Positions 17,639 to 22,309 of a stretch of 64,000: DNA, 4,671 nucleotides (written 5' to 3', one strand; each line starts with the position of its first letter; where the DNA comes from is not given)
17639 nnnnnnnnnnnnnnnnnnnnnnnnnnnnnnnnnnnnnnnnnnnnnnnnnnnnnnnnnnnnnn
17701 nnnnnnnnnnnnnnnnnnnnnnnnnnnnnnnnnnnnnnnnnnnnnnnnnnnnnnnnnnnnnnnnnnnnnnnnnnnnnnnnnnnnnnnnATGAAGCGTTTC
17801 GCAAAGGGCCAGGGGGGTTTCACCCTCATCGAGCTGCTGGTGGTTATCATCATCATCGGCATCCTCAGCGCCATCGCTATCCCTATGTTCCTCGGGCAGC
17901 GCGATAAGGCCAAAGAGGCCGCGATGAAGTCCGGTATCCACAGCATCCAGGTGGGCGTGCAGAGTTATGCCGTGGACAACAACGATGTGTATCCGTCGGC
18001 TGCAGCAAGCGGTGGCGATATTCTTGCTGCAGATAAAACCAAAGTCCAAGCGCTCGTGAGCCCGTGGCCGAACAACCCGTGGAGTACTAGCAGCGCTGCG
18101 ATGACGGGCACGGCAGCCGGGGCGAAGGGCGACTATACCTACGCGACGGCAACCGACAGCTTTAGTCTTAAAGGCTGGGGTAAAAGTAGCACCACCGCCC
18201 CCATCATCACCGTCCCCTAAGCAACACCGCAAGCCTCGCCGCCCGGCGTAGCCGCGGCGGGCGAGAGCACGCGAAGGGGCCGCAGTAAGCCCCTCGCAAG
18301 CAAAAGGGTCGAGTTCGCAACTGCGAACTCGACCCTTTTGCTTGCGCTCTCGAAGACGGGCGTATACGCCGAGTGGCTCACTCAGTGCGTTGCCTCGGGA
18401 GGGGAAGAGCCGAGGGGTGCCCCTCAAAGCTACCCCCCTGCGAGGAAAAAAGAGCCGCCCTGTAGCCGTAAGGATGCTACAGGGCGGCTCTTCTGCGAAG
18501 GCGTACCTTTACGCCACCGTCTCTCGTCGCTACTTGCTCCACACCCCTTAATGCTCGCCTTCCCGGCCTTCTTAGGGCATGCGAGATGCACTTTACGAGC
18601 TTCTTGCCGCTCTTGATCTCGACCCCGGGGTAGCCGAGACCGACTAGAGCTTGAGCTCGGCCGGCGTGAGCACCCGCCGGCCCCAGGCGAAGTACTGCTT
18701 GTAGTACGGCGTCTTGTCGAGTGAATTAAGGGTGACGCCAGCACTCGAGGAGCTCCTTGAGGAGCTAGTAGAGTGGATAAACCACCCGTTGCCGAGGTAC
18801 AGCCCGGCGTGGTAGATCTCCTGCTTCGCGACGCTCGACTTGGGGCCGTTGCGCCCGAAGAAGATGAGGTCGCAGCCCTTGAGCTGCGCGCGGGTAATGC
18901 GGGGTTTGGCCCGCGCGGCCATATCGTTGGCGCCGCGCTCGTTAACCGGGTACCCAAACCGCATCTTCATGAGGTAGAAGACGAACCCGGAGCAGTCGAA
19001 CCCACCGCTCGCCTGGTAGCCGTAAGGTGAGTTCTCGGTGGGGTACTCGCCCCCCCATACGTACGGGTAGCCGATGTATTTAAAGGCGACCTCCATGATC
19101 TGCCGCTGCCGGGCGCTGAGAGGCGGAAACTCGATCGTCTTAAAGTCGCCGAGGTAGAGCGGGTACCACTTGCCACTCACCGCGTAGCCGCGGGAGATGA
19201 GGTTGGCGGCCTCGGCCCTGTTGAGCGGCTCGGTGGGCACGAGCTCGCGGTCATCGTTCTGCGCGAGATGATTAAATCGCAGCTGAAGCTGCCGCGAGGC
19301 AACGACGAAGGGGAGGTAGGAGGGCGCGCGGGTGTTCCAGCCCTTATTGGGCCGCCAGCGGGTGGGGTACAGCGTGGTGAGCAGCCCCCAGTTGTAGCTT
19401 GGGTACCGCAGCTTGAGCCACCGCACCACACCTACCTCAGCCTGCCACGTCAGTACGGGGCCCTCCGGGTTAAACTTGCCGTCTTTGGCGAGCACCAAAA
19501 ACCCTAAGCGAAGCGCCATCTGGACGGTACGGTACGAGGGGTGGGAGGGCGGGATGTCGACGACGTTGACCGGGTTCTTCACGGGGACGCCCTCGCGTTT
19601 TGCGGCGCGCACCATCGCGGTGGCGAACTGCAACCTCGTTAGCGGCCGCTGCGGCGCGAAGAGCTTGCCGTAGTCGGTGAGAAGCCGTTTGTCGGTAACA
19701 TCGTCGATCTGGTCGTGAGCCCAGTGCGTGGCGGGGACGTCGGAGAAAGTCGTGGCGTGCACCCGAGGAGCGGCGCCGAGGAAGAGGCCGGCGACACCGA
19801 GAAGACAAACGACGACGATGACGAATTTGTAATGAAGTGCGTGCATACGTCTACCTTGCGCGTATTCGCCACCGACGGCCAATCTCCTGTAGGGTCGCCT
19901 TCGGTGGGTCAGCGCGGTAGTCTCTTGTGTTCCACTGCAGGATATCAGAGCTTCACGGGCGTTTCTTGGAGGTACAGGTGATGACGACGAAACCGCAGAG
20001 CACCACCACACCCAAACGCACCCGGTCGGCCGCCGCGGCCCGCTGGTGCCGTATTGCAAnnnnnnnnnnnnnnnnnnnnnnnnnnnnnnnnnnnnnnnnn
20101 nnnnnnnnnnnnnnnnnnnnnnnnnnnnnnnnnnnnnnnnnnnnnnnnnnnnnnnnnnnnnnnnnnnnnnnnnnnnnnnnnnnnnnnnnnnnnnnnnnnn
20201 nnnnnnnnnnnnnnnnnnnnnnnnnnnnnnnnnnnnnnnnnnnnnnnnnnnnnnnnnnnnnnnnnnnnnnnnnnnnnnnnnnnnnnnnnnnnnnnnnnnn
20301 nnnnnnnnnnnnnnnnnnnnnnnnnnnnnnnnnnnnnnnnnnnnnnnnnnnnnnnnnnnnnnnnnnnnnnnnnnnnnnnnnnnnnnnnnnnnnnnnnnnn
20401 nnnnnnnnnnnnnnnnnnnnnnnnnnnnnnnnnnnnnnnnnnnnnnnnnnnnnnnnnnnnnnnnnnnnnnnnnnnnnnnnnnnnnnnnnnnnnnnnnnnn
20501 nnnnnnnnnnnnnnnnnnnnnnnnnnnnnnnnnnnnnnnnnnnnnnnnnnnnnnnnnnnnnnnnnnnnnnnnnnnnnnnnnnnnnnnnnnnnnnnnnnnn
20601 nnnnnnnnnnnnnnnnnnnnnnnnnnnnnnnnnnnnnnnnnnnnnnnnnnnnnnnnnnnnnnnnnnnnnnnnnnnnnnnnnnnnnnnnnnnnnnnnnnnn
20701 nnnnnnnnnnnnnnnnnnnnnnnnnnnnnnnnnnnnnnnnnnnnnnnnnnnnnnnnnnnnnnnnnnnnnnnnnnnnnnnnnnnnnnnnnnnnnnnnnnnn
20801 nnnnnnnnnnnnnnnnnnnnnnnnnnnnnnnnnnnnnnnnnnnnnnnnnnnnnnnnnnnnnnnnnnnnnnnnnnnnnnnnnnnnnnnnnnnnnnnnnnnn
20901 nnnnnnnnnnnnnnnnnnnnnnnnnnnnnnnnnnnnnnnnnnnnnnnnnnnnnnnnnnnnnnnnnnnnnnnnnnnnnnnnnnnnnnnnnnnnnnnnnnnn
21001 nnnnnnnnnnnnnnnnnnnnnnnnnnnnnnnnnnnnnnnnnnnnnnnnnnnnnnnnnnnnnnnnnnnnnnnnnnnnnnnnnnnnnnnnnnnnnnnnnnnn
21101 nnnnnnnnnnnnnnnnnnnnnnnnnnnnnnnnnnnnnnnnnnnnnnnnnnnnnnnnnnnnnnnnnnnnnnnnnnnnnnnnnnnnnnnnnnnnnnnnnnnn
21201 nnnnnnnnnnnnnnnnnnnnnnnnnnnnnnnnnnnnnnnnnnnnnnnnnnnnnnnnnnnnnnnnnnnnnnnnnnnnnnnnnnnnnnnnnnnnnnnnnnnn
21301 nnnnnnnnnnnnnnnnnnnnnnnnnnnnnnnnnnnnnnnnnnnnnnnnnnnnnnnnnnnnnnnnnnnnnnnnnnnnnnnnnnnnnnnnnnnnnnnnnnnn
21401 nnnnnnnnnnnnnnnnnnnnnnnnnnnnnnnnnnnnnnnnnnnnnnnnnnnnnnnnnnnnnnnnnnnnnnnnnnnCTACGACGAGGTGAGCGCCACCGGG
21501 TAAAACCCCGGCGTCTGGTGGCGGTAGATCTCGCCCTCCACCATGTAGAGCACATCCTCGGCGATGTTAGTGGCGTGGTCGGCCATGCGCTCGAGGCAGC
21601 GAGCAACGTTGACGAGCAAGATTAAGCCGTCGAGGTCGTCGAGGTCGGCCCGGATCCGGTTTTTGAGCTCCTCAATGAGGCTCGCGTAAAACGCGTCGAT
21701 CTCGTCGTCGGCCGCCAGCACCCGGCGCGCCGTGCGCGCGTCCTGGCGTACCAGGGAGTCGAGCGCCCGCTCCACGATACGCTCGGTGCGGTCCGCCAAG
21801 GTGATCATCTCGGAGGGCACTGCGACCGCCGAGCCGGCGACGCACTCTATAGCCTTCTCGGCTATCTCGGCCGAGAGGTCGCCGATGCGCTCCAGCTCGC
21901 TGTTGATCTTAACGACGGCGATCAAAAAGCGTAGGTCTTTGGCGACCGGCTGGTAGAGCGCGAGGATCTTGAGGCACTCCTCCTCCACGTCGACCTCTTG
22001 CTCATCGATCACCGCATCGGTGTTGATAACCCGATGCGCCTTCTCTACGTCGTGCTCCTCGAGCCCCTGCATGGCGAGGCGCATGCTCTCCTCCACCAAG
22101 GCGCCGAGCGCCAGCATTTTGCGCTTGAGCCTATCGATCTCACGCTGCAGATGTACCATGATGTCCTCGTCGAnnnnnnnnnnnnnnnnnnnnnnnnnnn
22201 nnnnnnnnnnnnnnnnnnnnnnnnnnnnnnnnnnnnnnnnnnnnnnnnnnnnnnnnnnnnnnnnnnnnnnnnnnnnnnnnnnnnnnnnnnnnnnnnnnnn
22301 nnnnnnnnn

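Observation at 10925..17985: Inverted repeat pair of about 320 bp (pilin C 5' end versus pilin I 5' end) flanks a 6.4-kb block holding five pilin copies and rmlACDB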

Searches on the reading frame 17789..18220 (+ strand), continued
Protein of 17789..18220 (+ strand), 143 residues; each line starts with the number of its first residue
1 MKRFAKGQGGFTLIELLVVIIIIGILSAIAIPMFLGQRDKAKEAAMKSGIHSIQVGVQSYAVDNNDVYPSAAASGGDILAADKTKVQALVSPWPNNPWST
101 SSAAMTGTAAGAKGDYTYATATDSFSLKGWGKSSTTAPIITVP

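Call 64: search_protein_families(library=ncbifam, proteins=[L160:8924-9679:+], max_evalue=0.00001)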
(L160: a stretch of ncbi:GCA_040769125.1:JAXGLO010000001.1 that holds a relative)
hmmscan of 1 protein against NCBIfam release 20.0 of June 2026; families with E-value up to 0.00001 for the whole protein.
L160:8924-9679:+ (251 aa): 47 families (the best 25 are shown)
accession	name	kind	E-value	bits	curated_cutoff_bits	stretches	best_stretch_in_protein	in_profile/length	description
TIGR02980.1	SigBFG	subfamily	1.5e-48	165.5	234.35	1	23-246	3-225/227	SigB/SigF/SigG family RNA polymerase sigma factor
NF005644.0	PRK07408.1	subfamily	2.3e-43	148.7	261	1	10-248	14-254/258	RNA polymerase sigma factor SigF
TIGR02885.1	spore_sigF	equivalog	1.8e-40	139.2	321.45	1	19-246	7-230/231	RNA polymerase sporulation sigma factor SigF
NF004052.0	PRK05572.1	subfamily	1.4e-39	136.1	311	1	10-247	20-250/252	SigF/SigG family RNA polymerase sporulation sigma factor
NF005514.0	PRK07122.1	subfamily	1.2e-38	132.8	372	1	24-247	41-263/264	RNA polymerase sigma factor SigF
NF006071.0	PRK08215.1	equivalog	3.5e-31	108.7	372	1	2-244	17-254/258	RNA polymerase sporulation sigma factor SigG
TIGR02941.1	Sigma_B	equivalog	1.4e-29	103.4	315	1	12-245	18-251/255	RNA polymerase sigma factor SigB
TIGR02937.1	sigma70-ECF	superfamily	5.2e-29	101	42.9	1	24-245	2-163/165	sigma-70 family RNA polymerase sigma factor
TIGR02850.1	spore_sigG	equivalog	7.8e-29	100.9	457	1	2-243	14-250/254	RNA polymerase sporulation sigma factor SigG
TIGR02479.1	FliA_WhiG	subfamily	2.5e-22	79.7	189.6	1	50-247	26-223/224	FliA/WhiG family RNA polymerase sigma factor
NF041931.2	MzaA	equivalog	8.8e-22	77.7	800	1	25-238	477-691/726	MZA anti-phage system associated sigma-70 family RNA polymerase sigma factor MzaA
NF004935.0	PRK06288.1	equivalog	1.4e-20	74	343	1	8-249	18-264/270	RNA polymerase sigma factor WhiG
TIGR02393.1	RpoD_Cterm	equivalog_domain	5.4e-19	68.7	354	1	26-239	3-215/238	RNA polymerase sigma factor RpoD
TIGR02394.1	rpoS_proteo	equivalog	7.9e-19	68.2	378.7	1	11-248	34-275/285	RNA polymerase sigma factor RpoS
NF004471.0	PRK05803.1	subfamily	7.2e-18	64.7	252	1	2-103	29-130/235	RNA polymerase sporulation sigma factor SigK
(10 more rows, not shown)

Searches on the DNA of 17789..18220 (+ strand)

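Call 63: search_rna_families(source=L160, threshold=gathering)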
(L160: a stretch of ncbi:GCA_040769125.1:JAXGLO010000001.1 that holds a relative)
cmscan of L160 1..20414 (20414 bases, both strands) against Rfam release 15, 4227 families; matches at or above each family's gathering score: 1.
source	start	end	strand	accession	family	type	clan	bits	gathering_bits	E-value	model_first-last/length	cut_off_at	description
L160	9748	9825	+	RF01051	c-di-GMP-I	Cis-reg; riboswitch;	CL00126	54.7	35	1.9e-08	1-87/87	no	c-di-GMP-I riboswitch aptamer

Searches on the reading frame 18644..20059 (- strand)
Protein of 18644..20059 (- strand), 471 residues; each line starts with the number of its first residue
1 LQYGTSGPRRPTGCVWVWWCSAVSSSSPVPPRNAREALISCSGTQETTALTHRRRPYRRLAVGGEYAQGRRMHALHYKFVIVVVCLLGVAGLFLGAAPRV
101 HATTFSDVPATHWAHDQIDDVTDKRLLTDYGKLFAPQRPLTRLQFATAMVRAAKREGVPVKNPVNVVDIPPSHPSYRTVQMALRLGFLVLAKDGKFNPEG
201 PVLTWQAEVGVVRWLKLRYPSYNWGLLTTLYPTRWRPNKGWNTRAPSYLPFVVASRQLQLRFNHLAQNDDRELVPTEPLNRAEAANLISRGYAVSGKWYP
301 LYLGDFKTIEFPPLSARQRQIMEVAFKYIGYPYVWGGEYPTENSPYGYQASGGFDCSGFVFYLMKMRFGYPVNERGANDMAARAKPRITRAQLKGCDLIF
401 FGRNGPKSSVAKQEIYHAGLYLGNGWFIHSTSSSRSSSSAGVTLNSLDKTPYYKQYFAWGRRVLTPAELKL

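Call 12: search_protein_families(library=pfam, proteins=[window:18644-20059:-])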
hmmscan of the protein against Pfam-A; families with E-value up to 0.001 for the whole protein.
window:18644-20059:- (471 aa): 2 families
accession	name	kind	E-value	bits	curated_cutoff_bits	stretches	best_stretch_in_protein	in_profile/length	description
PF00877.26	NLPC_P60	-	1.4e-17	64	23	1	330-456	1-100/105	NlpC/P60 family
PF00395.25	SLH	-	3.4e-13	49.8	20.8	1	104-146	1-44/44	S-layer homology domain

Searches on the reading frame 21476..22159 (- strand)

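Call 27: search_protein_families(library=pfam, proteins=[window:21476-22159:-], max_evalue=0.00001)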
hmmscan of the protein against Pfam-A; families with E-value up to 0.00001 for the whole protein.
window:21476-22159:- (227 aa): 1 family
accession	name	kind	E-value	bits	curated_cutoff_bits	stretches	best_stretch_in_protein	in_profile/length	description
PF01895.24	PhoU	-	4.3e-39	133.2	23.5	2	18-102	4-88/89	PhoU domain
